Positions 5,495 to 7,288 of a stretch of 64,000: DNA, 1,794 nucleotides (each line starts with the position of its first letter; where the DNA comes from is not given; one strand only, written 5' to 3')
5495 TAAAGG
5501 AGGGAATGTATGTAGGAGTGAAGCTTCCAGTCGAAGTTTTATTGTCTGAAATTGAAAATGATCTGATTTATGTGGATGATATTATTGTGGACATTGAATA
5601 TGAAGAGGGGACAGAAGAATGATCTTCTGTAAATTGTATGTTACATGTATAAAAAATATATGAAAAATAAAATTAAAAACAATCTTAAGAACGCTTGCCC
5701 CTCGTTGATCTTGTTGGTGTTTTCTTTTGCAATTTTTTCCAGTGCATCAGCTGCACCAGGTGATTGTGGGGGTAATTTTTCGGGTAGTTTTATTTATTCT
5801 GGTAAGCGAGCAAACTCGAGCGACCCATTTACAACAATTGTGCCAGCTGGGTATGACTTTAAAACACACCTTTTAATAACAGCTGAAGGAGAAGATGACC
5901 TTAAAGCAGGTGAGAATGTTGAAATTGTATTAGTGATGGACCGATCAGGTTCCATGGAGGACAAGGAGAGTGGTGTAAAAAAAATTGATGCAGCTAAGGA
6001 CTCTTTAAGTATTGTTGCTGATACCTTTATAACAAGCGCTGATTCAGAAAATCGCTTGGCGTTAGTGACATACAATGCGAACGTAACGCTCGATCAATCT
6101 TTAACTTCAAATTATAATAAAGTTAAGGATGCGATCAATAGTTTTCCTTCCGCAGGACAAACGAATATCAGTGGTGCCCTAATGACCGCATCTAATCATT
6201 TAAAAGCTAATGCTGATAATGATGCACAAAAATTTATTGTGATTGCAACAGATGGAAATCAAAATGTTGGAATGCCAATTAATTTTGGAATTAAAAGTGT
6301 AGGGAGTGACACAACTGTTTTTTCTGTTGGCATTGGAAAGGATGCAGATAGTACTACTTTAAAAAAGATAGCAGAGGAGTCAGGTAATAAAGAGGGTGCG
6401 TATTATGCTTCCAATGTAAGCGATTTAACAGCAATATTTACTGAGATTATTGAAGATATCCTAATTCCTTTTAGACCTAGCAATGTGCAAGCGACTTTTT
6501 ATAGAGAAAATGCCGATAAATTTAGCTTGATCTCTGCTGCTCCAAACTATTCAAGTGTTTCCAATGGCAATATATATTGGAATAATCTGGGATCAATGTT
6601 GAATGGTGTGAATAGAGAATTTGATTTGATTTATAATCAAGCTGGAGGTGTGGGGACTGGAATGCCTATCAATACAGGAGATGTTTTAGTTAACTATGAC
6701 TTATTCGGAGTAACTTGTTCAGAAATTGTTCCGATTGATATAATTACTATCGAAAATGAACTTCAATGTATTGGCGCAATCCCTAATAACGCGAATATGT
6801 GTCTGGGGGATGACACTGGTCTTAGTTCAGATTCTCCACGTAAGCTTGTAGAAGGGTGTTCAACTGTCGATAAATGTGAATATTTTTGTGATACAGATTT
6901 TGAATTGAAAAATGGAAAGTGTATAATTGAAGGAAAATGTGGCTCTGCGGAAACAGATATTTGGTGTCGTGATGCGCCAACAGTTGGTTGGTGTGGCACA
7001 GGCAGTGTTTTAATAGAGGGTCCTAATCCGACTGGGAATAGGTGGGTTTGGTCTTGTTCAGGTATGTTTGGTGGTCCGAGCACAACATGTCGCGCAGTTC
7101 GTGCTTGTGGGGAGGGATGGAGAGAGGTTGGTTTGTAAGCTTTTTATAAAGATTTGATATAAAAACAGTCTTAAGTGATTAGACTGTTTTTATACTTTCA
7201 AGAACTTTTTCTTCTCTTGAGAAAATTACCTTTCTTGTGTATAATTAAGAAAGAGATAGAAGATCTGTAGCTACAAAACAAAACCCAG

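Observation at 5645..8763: Second putative pilus-tip module: secreted vWA(MIDAS) Cys-rich protein plus PilX_N-like protein directly upstream of pilMNO copy 1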

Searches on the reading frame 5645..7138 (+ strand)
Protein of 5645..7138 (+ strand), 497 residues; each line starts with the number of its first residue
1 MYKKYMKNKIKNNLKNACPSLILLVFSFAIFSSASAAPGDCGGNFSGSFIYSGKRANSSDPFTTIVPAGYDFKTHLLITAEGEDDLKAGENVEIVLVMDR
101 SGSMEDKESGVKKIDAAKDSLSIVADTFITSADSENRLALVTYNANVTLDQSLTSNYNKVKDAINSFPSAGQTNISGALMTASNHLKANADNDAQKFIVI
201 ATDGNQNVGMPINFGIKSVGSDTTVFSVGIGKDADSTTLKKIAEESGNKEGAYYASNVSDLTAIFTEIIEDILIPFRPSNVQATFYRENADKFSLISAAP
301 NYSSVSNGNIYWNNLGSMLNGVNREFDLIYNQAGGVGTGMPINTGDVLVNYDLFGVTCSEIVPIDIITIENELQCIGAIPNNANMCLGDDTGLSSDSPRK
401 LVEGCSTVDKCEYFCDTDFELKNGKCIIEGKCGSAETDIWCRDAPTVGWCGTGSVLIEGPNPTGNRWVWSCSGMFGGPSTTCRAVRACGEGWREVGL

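Call 4: search_protein_families(library=pfam, proteins=[window:5645-7138:+], max_evalue=1)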
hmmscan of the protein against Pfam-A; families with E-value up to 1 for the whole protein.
window:5645-7138:+ (497 aa): 6 families
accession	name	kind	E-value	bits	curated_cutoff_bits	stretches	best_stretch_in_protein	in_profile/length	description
PF00092.34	VWA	-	4.7e-19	69.7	23.8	1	94-265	2-172/174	von Willebrand factor type A domain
PF13519.12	VWA_2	-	3.9e-18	66.5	27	1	94-204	1-106/107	von Willebrand factor type A domain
PF06707.17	DUF1194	-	1.2e-05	25.1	27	1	92-266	4-181/206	Protein of unknown function (DUF1194)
PF13768.12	VWA_3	-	0.003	18.1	27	1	93-247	2-150/155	von Willebrand factor type A domain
PF10138.15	vWA-TerF-like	-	0.046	14.3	29.4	1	92-231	2-142/200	vWA found in TerF C terminus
PF05762.20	VWA_CoxE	-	0.061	13.2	26.4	1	91-205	56-160/222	VWA domain containing CoxE-like protein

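Call 5: search_protein_families(library=ncbifam, proteins=[window:5645-7138:+], max_evalue=1)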
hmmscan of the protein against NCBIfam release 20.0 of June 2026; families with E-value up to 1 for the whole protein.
window:5645-7138:+ (497 aa): 6 families
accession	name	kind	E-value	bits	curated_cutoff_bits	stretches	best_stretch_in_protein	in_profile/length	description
NF047508.1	VWA_BatA_Lepto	exception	1.6e-09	37.2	380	1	90-287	87-290/315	VWA domain-containing protein BatA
TIGR02442.1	Cob-chelat-sub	hypoth_equivalog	4e-09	35.5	779.45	1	92-211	473-587/641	putative cobaltochelatase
TIGR03788.1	marine_srt_targ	equivalog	4.9e-08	31.9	551.65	1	91-247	271-421/629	marine proteobacterial sortase target protein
NF010238.0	PRK13685.1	subfamily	1.3e-06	27.7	432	1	93-209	98-216/335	hypothetical protein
TIGR03436.1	acidobact_VWFA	subfamily_domain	0.00023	20.7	81.25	1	92-204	67-189/324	VWA domain-containing protein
TIGR02031.1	BchD-ChlD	equivalog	0.047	12.4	499.55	1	156-211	481-537/608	magnesium chelatase ATPase subunit D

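Call 9: find_homologous_proteins(query=window:5645-7138:+)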
Query window:5645-7138:+ (497 aa): 18 proteins with E <= 0.001 among 8000 candidates.
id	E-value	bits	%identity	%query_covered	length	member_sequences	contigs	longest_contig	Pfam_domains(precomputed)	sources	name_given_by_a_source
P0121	0.0e+0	1127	100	100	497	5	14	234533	PF06707.18,PF00092.35,PF13519.13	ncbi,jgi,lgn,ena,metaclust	jgi:uncharacterized protein YegL|metaclust:\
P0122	5.5e-249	845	76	98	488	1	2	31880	PF06707.18,PF00092.35,PF13519.13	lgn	-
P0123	9.9e-249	844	76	96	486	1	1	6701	PF00092.35,PF13519.13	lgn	-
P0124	3.7e-243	826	72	99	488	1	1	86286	PF00092.35,PF13519.13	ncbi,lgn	-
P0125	2.9e-241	820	72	98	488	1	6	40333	PF00092.35,PF13519.13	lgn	-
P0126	1.5e-240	817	71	98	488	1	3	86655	PF00092.35,PF13519.13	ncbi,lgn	-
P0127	3.7e-236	803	72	99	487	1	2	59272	PF00092.35,PF13519.13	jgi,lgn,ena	-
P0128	4.9e-229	779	69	99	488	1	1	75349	PF06707.18,PF00092.35,PF13519.13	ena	-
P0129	2.2e-228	777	69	98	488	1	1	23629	PF00092.35,PF13519.13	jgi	jgi:uncharacterized protein YegL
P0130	2.1e-227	774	69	98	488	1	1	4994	PF00092.35,PF13519.13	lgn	-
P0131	1.9e-141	491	50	94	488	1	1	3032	PF06707.18,PF00092.35,PF13519.13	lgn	-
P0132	6.1e-133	462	47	97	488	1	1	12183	PF06707.18,PF00092.35,PF13519.13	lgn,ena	-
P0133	1.7e-131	458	47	99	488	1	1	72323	PF06707.18,PF00092.35,PF13519.13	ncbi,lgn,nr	ncbi:MAG: vWA domain-containing protein [Patescibacteria group bacterium]|nr:vWA domain-containing p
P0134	9.8e-121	422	46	92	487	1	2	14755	PF00092.35,PF13519.13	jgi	-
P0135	1.0e-89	320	38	95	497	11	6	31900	PF00092.35,PF13519.13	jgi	jgi:uncharacterized protein YegL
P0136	1.9e-79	286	36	99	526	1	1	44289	PF00092.35,PF13519.13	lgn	-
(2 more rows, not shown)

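Call 10: find_encoding_contigs(protein=P0121, flank=10000, max_places=3)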
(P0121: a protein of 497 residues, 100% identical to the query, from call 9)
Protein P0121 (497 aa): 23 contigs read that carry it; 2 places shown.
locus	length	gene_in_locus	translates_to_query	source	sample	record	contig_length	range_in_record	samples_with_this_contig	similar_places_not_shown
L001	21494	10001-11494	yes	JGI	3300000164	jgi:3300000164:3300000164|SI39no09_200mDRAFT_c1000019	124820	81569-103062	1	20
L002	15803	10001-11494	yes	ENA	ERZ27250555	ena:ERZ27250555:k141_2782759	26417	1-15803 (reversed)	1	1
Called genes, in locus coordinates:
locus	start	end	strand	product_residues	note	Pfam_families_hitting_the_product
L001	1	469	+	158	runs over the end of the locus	PF04306:DUF456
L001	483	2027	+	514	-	PF00128:Alpha-amylase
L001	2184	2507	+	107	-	PF01022:HTH_5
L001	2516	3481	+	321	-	PF03773:ArsP_1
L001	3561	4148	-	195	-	PF14238:DUF4340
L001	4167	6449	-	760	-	PF12679:ABC2_membrane_2, PF12698:ABC2_membrane_3, PF23357:DUF7088, PF09822:ABC_transp_aux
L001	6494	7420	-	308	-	PF00005:ABC_tran, PF13304:AAA_21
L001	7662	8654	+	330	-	PF14257:DUF4349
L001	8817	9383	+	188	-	-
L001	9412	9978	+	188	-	-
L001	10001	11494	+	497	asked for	PF00092:VWA, PF06707:DUF1194 (faint), PF13519:VWA_2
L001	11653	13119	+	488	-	-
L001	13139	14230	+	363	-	PF11104:PilM_2, PF14450:FtsA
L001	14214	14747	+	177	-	PF05137:PilN (weak)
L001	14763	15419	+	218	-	-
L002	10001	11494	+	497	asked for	PF00092:VWA, PF06707:DUF1194 (faint), PF13519:VWA_2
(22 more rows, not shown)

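Call 11: find_encoding_contigs(protein=P0133, flank=8000, max_places=2)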
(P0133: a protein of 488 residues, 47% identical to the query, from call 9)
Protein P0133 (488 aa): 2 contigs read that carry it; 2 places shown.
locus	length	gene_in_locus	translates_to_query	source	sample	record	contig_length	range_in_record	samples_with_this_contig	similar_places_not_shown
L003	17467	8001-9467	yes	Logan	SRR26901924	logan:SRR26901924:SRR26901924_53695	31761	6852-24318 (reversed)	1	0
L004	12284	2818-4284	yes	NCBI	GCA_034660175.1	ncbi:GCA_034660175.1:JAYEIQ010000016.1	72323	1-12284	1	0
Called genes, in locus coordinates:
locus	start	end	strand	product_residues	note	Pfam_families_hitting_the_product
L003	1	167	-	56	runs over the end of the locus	PF04264:YceI (weak)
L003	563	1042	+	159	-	-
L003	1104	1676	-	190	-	PF14238:DUF4340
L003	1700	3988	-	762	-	PF01061:ABC2_membrane (weak), PF10920:DUF2705 (weak), PF12679:ABC2_membrane_2, PF12698:ABC2_membrane_3, PF12730:ABC2_membrane_4 (weak), PF13346:ABC2_membrane_5 (weak), PF23357:DUF7088, PF09822:ABC_transp_aux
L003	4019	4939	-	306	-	PF00005:ABC_tran, PF13175:AAA_15 (faint), PF13304:AAA_21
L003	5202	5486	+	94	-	-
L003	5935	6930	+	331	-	-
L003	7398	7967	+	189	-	-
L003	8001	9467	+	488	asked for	PF00092:VWA, PF06707:DUF1194 (weak), PF13519:VWA_2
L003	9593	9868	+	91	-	PF05899:Cupin_3, PF07883:Cupin_2 (weak)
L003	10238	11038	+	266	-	PF13406:SLT_2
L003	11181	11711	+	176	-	-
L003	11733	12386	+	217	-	-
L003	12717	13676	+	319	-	PF22842:Pel9A-like_beta_helix (faint), PF07602:DUF1565 (faint), PF05048:NosD, PF13229:Beta_helix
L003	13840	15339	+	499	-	-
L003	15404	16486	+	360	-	PF11104:PilM_2, PF14450:FtsA (weak)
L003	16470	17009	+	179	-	-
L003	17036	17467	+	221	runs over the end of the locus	-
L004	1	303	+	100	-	?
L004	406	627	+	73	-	PF04070:DUF378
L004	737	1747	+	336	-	-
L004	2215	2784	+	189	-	-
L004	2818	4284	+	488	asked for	PF00092:VWA, PF06707:DUF1194 (weak), PF13519:VWA_2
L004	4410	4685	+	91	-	PF05899:Cupin_3, PF07883:Cupin_2 (weak)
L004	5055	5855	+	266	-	PF13406:SLT_2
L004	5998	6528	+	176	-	-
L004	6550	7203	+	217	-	-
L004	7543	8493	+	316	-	PF07602:DUF1565 (faint), PF22842:Pel9A-like_beta_helix (faint), PF05048:NosD, PF13229:Beta_helix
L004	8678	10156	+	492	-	-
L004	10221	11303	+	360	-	PF11104:PilM_2, PF14450:FtsA (weak)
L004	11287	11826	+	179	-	-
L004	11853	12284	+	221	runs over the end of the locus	-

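Call 26: predict_structure(alignment_id=A2)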
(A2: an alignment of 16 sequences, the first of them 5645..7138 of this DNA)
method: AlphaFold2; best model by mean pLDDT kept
length: 497 residues; sequences in the alignment: 16
mean_pLDDT: 82.6   pTM: 0.52
mean pLDDT of the five models: 82.6, 81.8, 80.5, 70.5, 66.1
residues with pLDDT >= 90: 232; 70-90: 187; 50-70: 32; < 50: 46
segments of 3 or more residues with pLDDT < 50: 1-36, 57-61, 85-88
pLDDT, mean of each block of 10 residues (from residue 1): 33 36 38 44 85 60 71 92 57 93 90 93 88 86 95 94 92 95 96 92 90 94 95 92 94 90 88 77 93 91 91 87 90 80 93 83 91 80 91 81 88 91 88 83 76 89 83 87 79 60
secondary structure, 60 per line:
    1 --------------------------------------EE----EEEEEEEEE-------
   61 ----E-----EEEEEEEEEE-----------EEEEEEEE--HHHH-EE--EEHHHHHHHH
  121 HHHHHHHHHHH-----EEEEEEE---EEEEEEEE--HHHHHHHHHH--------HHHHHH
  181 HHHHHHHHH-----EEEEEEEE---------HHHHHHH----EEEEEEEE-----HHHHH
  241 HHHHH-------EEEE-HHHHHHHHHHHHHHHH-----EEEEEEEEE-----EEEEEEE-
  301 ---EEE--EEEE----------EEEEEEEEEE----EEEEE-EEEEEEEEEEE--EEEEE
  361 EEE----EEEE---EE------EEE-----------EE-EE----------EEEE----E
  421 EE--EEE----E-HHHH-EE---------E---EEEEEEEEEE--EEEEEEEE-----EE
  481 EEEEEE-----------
elements in order: E45-53 E71-80 E92-99 H102-105 H113-131 E137-143 E147-154 H157-166 H175-189 E195-202 H212-218 E223-230 H236-245 E253-256 H258-273 E279-287 E293-299 E304-306 E309-312 E323-332 E337-341 E343-353 E356-363 E368-371 E383-385 E412-415 E420-422 E425-427 H434-437 E454-463 E466-473 E479-486

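Call 31: fold_search(model_id=the predicted structure, library=pdb)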
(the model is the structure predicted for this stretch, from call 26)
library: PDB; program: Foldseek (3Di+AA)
matches with E <= 10: 1269; with E <= 0.001: 372
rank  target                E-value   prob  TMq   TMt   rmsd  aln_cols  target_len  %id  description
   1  4fx5                  4.6e-19  1.00  0.34  0.39  13.3       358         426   17  von Willebrand factor type A from Catenulispora acidiphila (released 2012-07-18)
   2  7w6b                  3.0e-17  1.00  0.42  0.28   8.2       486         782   13  Crystal Structure of PitA from pilus islet-2 of Streptococcus oralis (released 2022-06-01)
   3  8s05_A                2.0e-16  1.00  0.33  0.42  13.9       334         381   18  ArnAB complex an archaeal ortholog of the Sec23/24 core motif (released 2025-10-29)
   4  6to1                  2.3e-16  1.00  0.35  0.32  14.4       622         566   12  Crystal structure of three N-terminal domains of the type V pili tip protein Mfa5 from Porphyromonas gingivalis (released 2020-12-02)
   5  6bxb_A                4.6e-16  1.00  0.31  0.33  14.1       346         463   16  Crystal structure of an extended b3 integrin P33 (released 2018-08-01)
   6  6bxj                  5.8e-16  1.00  0.31  0.25  35.1       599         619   14  Structure of a single-chain beta3 integrin (released 2018-10-03)
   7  6m48_B                1.1e-15  1.00  0.45  0.29   9.5       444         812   14  Crystal structure of pilus adhesin, SpaC from Lactobacillus rhamnosus GG - P21212 form (released 2020-07-29)
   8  8s05_B                1.4e-15  1.00  0.32  0.41  14.6       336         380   19  ArnAB complex an archaeal ortholog of the Sec23/24 core motif (released 2025-10-29)
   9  6m3y                  2.0e-15  1.00  0.44  0.28   6.8       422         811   12  Crystal structure of pilus adhesin, SpaC from Lactobacillus rhamnosus GG - open conformation (released 2020-07-29)
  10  6bxf_A                2.1e-15  1.00  0.31  0.33  21.1       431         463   17  Crystal structure of an extended b3 integrin L33 (released 2018-08-01)
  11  6fpz_A                2.3e-15  1.00  0.34  0.28  11.1       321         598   14  Inter-alpha-inhibitor heavy chain 1, D298A (released 2019-02-27)
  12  6fpy_A                2.3e-15  1.00  0.34  0.28  11.1       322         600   15  Inter-alpha-inhibitor heavy chain 1, wild type (released 2019-02-27)
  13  6fpy_B                5.7e-15  1.00  0.34  0.28  11.5       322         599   14  Inter-alpha-inhibitor heavy chain 1, wild type (released 2019-02-27)
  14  6bxf_B                1.0e-14  1.00  0.30  0.32  19.5       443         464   17  Crystal structure of an extended b3 integrin L33 (released 2018-08-01)
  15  6ckb_A                1.3e-14  1.00  0.31  0.33  18.4       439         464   18  Crystal structure of an extended beta3 integrin P33 (released 2018-08-01)
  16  5a8j                  1.7e-14  1.00  0.32  0.42  14.1       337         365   16  Crystal structure of the ArnB paralog VWA2 from Sulfolobus acidocaldarius (released 2016-06-22)
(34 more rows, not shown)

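Call 32: find_encoding_contigs(protein=P0135, flank=10000, max_places=2)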
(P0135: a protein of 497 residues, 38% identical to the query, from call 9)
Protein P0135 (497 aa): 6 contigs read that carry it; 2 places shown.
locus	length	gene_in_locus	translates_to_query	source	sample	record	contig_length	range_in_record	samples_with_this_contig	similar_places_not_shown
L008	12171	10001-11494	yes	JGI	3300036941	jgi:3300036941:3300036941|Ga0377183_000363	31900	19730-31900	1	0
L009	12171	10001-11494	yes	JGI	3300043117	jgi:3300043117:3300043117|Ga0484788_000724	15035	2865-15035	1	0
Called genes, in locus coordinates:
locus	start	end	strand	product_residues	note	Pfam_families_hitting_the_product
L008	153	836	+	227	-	PF01797:Y1_Tnp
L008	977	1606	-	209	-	-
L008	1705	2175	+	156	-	PF00588:SpoU_methylase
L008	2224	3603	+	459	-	PF13196:DUF4012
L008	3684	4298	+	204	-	PF02706:Wzz (weak)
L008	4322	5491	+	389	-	PF13439:Glyco_transf_4, PF20706:GT4-conflict, PF00534:Glycos_transf_1, PF13692:Glyco_trans_1_4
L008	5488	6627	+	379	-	PF13439:Glyco_transf_4, PF20706:GT4-conflict (faint), PF00534:Glycos_transf_1, PF13692:Glyco_trans_1_4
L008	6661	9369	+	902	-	PF13196:DUF4012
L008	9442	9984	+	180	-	-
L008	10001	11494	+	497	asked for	PF00092:VWA, PF13519:VWA_2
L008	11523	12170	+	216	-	?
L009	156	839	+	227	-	PF01797:Y1_Tnp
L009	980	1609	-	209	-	-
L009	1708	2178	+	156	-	PF00588:SpoU_methylase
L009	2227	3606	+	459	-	PF13196:DUF4012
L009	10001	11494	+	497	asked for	PF00092:VWA, PF13519:VWA_2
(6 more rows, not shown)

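Call 33: find_encoding_contigs(protein=P0136, flank=10000, max_places=1)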
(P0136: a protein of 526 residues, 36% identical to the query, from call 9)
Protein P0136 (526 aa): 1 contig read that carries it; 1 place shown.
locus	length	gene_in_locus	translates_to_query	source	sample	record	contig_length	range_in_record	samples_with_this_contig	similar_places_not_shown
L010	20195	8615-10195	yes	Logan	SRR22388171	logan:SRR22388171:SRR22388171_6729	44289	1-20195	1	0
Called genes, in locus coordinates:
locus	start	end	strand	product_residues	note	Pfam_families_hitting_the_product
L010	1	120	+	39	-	?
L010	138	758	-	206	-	-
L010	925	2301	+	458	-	PF13196:DUF4012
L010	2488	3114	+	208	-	PF02706:Wzz (weak)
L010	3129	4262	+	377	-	PF13439:Glyco_transf_4, PF20706:GT4-conflict, PF00534:Glycos_transf_1, PF13692:Glyco_trans_1_4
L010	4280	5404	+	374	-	PF13439:Glyco_transf_4, PF20706:GT4-conflict (weak), PF00534:Glycos_transf_1, PF13692:Glyco_trans_1_4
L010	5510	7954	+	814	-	PF13196:DUF4012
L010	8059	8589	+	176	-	-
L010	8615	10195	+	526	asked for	PF13519:VWA_2, PF00092:VWA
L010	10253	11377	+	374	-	PF03033:Glyco_transf_28, PF04101:Glyco_tran_28_C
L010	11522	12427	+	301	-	PF02401:LYTB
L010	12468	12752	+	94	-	-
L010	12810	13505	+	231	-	PF01386:Ribosomal_L25p, PF14693:Ribosomal_TL5_C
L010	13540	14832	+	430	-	PF13406:SLT_2 (weak)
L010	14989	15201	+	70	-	PF01176:eIF-1a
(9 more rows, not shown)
